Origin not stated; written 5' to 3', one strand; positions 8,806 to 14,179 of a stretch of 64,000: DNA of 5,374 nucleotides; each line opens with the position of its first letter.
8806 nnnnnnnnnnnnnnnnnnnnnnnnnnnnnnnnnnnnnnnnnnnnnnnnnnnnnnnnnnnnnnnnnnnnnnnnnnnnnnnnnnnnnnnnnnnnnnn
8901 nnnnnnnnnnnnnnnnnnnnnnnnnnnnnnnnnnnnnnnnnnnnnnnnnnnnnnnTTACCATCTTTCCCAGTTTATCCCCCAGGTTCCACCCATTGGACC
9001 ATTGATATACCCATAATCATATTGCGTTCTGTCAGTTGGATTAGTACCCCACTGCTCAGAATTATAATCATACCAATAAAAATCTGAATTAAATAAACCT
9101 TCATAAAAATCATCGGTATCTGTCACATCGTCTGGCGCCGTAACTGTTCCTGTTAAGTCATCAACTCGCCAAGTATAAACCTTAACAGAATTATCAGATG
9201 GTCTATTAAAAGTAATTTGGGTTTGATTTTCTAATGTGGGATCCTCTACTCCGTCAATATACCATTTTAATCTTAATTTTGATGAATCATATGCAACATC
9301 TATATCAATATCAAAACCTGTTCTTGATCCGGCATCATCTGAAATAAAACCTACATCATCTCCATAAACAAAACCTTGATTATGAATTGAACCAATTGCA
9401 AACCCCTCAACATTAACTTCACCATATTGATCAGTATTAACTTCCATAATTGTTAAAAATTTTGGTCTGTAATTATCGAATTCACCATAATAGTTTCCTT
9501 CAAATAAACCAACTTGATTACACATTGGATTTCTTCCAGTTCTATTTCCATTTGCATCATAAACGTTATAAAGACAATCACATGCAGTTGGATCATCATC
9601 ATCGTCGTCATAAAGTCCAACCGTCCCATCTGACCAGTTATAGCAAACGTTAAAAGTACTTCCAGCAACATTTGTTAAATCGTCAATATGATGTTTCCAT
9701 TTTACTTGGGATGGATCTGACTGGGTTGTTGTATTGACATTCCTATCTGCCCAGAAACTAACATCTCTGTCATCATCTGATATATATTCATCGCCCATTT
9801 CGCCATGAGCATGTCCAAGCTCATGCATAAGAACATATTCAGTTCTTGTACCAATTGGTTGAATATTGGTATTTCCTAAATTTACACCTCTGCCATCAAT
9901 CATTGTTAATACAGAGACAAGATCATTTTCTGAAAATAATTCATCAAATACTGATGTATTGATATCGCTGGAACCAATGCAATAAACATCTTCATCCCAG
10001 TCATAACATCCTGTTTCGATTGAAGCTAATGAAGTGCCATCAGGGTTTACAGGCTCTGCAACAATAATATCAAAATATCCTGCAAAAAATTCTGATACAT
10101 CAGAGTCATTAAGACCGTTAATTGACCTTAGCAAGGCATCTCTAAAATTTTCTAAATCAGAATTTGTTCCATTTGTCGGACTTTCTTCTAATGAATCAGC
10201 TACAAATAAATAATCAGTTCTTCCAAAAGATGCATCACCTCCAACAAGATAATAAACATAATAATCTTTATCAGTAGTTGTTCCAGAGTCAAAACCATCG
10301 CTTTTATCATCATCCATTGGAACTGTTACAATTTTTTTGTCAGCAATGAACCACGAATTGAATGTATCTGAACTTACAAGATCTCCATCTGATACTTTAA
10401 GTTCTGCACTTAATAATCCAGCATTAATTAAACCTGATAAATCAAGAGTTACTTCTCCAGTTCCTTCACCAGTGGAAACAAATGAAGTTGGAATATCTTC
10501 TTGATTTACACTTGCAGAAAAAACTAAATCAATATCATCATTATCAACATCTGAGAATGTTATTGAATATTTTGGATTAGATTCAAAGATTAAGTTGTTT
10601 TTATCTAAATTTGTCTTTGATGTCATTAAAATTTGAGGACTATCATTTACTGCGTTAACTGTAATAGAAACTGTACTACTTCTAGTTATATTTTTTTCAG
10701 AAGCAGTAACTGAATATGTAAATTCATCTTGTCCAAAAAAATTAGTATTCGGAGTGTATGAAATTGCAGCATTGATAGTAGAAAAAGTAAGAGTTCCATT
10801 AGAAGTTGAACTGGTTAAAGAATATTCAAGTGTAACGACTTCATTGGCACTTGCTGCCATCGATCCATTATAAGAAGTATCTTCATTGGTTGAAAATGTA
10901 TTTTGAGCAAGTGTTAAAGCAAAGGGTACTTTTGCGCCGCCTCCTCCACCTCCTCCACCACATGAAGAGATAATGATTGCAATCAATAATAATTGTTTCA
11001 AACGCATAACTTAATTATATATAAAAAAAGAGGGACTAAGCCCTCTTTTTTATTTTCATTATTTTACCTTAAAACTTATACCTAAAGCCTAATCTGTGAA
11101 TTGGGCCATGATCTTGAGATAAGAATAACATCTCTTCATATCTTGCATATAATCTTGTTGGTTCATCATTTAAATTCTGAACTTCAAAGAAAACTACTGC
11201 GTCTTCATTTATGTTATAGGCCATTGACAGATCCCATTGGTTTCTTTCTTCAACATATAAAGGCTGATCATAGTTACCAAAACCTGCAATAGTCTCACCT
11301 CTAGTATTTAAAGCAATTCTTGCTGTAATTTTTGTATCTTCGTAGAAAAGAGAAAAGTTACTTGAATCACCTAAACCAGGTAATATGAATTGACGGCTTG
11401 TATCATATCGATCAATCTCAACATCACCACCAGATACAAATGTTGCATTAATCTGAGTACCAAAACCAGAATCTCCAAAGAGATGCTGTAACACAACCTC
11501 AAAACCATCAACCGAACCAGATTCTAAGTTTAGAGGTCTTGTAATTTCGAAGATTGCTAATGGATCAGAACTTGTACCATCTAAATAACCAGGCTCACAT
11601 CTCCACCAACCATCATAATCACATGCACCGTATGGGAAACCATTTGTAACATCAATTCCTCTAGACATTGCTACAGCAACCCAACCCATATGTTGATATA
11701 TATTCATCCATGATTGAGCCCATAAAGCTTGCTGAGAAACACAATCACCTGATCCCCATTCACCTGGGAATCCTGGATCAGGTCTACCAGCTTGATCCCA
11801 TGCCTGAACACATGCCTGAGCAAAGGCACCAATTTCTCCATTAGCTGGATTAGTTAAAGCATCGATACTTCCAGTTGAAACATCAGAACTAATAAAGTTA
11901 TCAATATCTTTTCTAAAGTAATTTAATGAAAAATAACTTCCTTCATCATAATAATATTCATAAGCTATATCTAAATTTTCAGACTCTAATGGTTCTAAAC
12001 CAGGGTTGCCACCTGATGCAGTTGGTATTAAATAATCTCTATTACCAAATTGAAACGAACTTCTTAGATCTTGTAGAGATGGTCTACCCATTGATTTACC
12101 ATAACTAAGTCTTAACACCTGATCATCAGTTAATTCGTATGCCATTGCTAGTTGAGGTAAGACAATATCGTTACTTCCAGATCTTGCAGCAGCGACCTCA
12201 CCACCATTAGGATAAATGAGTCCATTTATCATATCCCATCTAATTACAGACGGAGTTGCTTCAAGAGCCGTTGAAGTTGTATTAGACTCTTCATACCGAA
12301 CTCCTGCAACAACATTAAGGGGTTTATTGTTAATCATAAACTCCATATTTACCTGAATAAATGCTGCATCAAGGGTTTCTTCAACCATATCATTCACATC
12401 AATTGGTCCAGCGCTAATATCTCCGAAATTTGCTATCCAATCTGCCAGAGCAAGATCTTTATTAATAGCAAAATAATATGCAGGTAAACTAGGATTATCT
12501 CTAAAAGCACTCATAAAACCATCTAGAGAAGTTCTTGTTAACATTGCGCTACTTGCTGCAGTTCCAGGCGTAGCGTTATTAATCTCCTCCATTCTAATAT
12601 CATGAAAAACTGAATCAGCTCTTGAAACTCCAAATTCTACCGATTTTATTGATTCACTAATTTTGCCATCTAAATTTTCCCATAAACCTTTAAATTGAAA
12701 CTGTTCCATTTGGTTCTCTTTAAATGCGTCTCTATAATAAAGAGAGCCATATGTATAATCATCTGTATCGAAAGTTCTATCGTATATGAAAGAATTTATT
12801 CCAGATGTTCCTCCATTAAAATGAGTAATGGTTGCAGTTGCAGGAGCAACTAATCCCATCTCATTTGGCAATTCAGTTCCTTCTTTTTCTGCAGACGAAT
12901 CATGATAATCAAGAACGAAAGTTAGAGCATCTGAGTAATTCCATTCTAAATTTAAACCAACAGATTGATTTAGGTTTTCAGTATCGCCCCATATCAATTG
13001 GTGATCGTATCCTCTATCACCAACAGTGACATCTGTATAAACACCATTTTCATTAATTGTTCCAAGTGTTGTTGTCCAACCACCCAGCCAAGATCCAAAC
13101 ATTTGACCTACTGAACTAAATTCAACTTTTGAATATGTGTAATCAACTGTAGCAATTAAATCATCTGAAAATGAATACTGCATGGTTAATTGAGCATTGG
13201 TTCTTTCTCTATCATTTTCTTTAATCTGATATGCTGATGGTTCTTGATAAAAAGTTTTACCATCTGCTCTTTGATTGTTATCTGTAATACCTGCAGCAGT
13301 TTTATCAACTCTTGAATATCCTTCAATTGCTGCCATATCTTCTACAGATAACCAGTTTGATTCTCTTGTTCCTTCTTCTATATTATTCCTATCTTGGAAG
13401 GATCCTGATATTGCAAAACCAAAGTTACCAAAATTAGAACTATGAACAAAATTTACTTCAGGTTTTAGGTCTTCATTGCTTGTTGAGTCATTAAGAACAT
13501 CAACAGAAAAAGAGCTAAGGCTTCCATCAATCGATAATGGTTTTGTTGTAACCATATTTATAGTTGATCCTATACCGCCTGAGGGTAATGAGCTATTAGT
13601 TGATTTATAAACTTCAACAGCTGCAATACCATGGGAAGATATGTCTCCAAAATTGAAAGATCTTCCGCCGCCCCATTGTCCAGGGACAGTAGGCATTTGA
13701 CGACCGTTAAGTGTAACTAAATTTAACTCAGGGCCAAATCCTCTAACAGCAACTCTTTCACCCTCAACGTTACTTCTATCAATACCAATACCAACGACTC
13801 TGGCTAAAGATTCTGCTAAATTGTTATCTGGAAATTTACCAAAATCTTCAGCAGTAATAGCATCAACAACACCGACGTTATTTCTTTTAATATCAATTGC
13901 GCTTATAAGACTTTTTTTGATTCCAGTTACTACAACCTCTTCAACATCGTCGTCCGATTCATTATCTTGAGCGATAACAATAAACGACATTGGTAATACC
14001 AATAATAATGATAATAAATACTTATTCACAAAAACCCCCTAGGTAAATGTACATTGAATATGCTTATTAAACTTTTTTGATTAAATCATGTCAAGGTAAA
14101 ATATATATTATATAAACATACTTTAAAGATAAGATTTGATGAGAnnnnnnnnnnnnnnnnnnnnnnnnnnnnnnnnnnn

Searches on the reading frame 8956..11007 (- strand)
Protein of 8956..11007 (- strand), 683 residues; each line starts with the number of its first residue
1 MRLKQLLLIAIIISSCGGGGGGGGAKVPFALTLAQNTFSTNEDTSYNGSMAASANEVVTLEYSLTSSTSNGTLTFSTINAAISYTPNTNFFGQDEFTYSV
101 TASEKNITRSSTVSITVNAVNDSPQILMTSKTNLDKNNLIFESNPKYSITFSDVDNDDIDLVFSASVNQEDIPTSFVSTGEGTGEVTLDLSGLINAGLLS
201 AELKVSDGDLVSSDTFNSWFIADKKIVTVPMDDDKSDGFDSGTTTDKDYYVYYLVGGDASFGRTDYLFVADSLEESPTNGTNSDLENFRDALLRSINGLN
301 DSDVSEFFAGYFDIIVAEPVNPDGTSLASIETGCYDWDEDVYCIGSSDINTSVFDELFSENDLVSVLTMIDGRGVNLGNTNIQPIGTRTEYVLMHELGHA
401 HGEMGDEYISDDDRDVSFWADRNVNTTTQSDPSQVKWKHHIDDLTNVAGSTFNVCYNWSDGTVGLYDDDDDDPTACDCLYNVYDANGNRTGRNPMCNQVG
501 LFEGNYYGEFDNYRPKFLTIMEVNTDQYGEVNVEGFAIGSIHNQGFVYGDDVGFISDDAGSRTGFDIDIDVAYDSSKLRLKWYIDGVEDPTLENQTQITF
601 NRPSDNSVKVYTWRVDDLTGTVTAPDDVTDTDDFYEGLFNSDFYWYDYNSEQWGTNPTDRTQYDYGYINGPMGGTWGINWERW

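Call 70: search_protein_families(library=pfam, proteins=[window:8956-11007:-], max_evalue=0.00001)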
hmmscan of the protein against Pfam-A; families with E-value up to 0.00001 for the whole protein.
window:8956-11007:- (683 aa): 2 families
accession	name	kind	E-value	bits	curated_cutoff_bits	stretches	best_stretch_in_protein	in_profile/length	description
PF09471.16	Peptidase_M64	-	2.9e-09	36.9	26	1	380-532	133-294/302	IgA Peptidase M64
PF17963.7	Big_9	-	1.7e-08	35.7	23.6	1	34-116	7-89/89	Bacterial Ig domain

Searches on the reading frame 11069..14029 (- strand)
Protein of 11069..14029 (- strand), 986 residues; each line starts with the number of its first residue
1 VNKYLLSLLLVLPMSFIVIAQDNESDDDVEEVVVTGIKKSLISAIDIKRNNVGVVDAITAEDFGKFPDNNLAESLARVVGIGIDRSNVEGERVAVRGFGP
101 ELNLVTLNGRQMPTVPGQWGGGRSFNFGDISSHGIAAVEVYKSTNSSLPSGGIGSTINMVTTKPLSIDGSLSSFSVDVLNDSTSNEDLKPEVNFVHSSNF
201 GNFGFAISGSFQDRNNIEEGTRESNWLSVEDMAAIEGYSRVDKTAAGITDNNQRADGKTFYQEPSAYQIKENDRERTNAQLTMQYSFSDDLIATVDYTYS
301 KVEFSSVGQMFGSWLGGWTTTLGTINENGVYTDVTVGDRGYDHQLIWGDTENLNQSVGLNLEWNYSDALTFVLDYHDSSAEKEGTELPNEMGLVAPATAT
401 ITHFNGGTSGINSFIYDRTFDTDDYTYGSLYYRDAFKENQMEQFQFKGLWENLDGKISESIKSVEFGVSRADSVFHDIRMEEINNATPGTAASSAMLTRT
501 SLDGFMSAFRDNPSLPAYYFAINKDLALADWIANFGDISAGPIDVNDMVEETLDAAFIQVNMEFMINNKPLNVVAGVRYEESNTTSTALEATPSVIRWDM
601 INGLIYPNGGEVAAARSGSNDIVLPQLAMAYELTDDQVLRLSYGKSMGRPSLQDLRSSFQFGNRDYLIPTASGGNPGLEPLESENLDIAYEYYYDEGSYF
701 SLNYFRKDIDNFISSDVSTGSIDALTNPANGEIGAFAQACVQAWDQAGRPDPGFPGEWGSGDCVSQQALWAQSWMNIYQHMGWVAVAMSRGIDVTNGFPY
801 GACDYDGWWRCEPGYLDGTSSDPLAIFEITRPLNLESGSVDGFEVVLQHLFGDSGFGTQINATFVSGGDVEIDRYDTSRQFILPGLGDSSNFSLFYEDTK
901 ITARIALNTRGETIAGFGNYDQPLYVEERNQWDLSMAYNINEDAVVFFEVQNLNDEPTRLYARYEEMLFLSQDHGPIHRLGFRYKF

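Call 70: search_protein_families(library=pfam, proteins=[window:11069-14029:-], max_evalue=0.00001)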
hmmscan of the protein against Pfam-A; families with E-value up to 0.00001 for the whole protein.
window:11069-14029:- (986 aa): 2 families
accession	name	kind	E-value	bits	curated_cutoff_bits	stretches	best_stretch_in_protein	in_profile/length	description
PF00593.30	TonB_dep_Rec_b-barrel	-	7.3e-25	89.1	27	1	316-953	19-436/436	TonB dependent receptor-like, beta-barrel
PF07715.20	Plug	-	1.1e-14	55.2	23.9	1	49-152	3-103/107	TonB-dependent Receptor Plug Domain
